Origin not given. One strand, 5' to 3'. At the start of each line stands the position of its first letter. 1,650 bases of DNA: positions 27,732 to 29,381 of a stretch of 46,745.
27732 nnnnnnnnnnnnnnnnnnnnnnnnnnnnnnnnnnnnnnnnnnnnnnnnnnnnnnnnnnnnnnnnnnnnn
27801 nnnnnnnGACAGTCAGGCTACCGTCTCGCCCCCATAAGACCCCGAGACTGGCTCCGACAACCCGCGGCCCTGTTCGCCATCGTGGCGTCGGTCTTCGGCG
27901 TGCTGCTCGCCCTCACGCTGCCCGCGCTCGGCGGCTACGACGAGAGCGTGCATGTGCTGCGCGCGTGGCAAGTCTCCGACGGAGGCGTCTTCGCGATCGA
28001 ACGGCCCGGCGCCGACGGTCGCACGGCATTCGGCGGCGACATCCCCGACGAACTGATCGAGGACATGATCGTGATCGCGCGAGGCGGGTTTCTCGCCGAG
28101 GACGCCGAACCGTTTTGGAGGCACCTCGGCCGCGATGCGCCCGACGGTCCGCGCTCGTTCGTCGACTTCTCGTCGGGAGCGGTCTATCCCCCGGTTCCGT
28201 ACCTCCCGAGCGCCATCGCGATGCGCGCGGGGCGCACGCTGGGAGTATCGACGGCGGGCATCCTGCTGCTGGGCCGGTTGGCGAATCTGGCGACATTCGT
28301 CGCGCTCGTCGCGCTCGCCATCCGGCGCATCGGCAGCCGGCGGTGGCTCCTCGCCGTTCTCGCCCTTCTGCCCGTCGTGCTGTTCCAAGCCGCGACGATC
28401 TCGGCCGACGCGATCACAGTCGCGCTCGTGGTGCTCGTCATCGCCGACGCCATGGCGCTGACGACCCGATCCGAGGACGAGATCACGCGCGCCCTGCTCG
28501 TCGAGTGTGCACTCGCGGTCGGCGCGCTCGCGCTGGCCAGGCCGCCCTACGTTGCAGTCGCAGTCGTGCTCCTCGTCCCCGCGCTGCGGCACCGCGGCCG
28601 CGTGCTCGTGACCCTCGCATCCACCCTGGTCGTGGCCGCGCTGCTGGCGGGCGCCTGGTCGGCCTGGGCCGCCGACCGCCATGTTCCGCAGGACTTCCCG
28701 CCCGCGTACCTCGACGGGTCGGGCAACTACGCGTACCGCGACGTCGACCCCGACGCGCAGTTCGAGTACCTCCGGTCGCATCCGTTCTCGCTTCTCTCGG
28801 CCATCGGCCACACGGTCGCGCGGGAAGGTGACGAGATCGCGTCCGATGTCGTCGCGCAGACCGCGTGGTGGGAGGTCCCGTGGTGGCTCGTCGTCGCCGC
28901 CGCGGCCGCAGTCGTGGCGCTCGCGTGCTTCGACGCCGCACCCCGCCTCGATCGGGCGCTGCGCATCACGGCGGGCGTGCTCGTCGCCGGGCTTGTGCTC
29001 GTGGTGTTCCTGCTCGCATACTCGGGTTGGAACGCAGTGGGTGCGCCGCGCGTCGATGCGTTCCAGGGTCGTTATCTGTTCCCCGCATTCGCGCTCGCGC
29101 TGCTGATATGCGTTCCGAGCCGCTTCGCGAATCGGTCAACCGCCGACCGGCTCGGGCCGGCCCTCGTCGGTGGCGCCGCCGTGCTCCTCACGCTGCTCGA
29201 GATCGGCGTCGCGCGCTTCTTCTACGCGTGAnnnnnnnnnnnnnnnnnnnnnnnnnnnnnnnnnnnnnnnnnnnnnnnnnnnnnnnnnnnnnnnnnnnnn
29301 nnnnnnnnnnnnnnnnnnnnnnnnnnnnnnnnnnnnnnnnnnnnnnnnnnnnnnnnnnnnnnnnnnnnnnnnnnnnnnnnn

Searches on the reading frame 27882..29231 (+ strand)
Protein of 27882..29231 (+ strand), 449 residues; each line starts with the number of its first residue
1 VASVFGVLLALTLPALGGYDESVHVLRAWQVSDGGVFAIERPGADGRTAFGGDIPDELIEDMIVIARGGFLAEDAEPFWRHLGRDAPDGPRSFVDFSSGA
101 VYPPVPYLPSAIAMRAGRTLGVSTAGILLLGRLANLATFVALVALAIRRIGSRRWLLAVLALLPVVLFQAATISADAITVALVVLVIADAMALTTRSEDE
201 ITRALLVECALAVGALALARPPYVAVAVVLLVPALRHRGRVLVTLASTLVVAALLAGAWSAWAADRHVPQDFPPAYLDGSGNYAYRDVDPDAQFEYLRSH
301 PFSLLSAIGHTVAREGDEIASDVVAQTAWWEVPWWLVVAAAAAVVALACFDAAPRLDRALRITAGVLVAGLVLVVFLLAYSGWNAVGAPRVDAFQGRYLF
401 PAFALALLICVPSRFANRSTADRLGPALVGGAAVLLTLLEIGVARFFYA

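Call 7: search_protein_families(library=pfam, proteins=[window:27882-29231:+], max_evalue=0.01)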
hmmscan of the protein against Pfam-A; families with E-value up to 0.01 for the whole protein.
window:27882-29231:+ (449 aa): 1 family
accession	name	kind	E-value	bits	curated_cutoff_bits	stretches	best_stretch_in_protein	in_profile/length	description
PF09913.15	DUF2142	-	1.6e-51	175.8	30.1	1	5-402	3-391/395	Predicted membrane protein (DUF2142)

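Call 10: search_protein_families(library=ncbifam, proteins=[window:27882-29231:+], max_evalue=0.01)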
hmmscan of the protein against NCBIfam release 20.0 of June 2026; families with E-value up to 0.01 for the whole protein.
window:27882-29231:+ (449 aa): 0 families

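Call 56: find_homologous_proteins(query=window:27882-29231:+)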
Query window:27882-29231:+ (449 aa): 20 proteins with E <= 0.001 among 8000 candidates.
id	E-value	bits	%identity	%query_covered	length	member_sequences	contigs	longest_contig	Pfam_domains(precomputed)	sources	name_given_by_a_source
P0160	1.4e-281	952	100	100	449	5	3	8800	PF09913.16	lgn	-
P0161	3.1e-176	605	65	99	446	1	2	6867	PF09913.16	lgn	-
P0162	4.9e-135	469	54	100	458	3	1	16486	PF09913.16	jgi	-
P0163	3.5e-124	433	52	100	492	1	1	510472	PF09913.16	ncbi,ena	-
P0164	4.2e-103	364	43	100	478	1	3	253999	PF09913.16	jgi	jgi:uncharacterized membrane protein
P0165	2.5e-98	348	49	89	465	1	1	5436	PF09913.16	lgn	-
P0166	8.8e-97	343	44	100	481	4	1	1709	PF09913.16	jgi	jgi:uncharacterized membrane protein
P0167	5.8e-90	320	43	99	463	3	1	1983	PF09913.16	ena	-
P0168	2.4e-89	318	52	72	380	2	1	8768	PF09913.16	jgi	jgi:uncharacterized membrane protein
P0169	4.9e-89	317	46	91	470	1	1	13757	PF09913.16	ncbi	-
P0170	1.0e-77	280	41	94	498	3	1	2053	PF09913.16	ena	-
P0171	8.7e-73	264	43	89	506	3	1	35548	PF09913.16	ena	-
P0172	5.8e-71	258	38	91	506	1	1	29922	PF09913.16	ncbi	-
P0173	1.1e-69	253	41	89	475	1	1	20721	PF09913.16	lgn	-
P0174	3.5e-63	232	39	96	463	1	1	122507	PF09913.16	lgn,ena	-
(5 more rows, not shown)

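Call 65: predict_structure(alignment_id=A5)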
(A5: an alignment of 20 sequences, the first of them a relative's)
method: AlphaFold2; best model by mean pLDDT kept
length: 449 residues; sequences in the alignment: 20
mean_pLDDT: 90.0   pTM: 0.91
mean pLDDT of the five models: 90.0, 89.6, 89.0, 88.9, 88.3
residues with pLDDT >= 90: 293; 70-90: 139; 50-70: 17; < 50: 0
segments of 3 or more residues with pLDDT < 50: none
pLDDT, mean of each block of 10 residues (from residue 1): 94 86 93 90 81 90 77 73 81 84 94 96 92 98 97 93 95 95 98 94 97 96 94 95 98 95 83 67 85 95 96 92 83 90 89 82 96 95 92 93 94 76 90 94 87
secondary structure, 60 per line:
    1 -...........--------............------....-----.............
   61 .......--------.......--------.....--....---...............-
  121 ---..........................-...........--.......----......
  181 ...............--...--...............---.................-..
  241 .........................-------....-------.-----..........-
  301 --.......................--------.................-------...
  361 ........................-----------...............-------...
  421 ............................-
elements in order: H2-12 H21-32 E39-42 E48-55 H56-67 H76-82 E91-95 H98-101 H105-119 H124-149 H151-161 H164-170 H175-195 H203-217 H221-237 H239-265 H273-276 H290-299 H303-325 H334-350 H358-383 H396-410 H418-448

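Call 69: fold_search(model_id=the predicted structure, library=pdb)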
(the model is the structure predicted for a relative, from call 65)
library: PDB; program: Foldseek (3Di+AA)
matches with E <= 10: 247; with E <= 0.001: 0
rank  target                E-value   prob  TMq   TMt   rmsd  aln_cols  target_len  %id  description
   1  5ezm                  5.4e-03  1.00  0.31  0.27  12.3       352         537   16  Crystal Structure of ArnT from Cupriavidus metallidurans in the apo state (released 2016-02-17)
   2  5f15                  7.1e-03  1.00  0.40  0.34  11.1       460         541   13  Crystal Structure of ArnT from Cupriavidus metallidurans bound to Undecaprenyl phosphate (released 2016-02-17)
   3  8pn9_A                1.4e-02  0.99  0.43  0.32  15.1       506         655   13  Structure of human oligosaccharyltransferase OST-A complex bound to NGI-1 (released 2024-05-08)
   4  6s7t_A                1.5e-02  0.99  0.41  0.28  15.7       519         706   12  Cryo-EM structure of human oligosaccharyltransferase complex OST-B (released 2019-12-18)
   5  6s7o_A                1.9e-02  0.98  0.37  0.27  16.0       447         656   15  Cryo-EM structure of human oligosaccharyltransferase complex OST-A (released 2019-12-18)
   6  6ftg_5                1.9e-02  0.96  0.35  0.27  17.2       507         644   13  Subtomogram average of OST-containing ribosome-translocon complexes from canine rough microsomal membranes (released 2018-03-21)
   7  9n9j_I                2.6e-02  0.97  0.40  0.28  16.7       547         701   12  Structure of a GRP94 folding intermediate engaged with a CCDC134- and FKBP11-bound secretory translocon (released 2025-11-19)
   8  8b6l_I                3.5e-02  0.95  0.38  0.26  18.1       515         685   11  Subtomogram average of the human Sec61-TRAP-OSTA-translocon (released 2022-12-07)
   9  8if8_B                4.8e-02  0.89  0.37  0.29  16.6       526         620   14  Arabinosyltransferase AftA (released 2023-05-31)
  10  9s6t_A                5.4e-02  0.97  0.40  0.38  10.4       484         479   12  Ternary cryo-EM structure of chicken ALG12 with Dol25-PP-GlcNAc2Man7, Dol25-P-Man, and Fab (released 2026-03-18)
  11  9dlh                  5.9e-02  0.97  0.32  0.26  11.5       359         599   15  donor substrate analog-bound AftB (released 2025-06-25)
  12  7zlh_A                6.2e-02  0.72  0.32  0.25  16.2       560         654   10  Cryo-EM structure of C-mannosyltransferase CeDPY19, in apo state, bound to CMT2-Fab and anti-Fab nanobody (released 2023-01-11)
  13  8agc_A                9.7e-02  0.92  0.36  0.25  15.9       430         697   14  Structure of yeast oligosaccharylransferase complex with lipid-linked oligosaccharide and non-acceptor peptide bound (released 2022-12-07)
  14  6c26_A                1.0e-01  0.90  0.34  0.26  14.2       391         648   12  The Cryo-EM structure of a eukaryotic oligosaccharyl transferase complex (released 2018-01-31)
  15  9s6r_A                1.0e-01  0.72  0.25  0.28  15.2       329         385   12  Ternary cryo-EM structure of yeast ALG3 with Dol25-PP-GlcNAc2Man5, Dol25-P-Man, and Fab (released 2026-03-18)
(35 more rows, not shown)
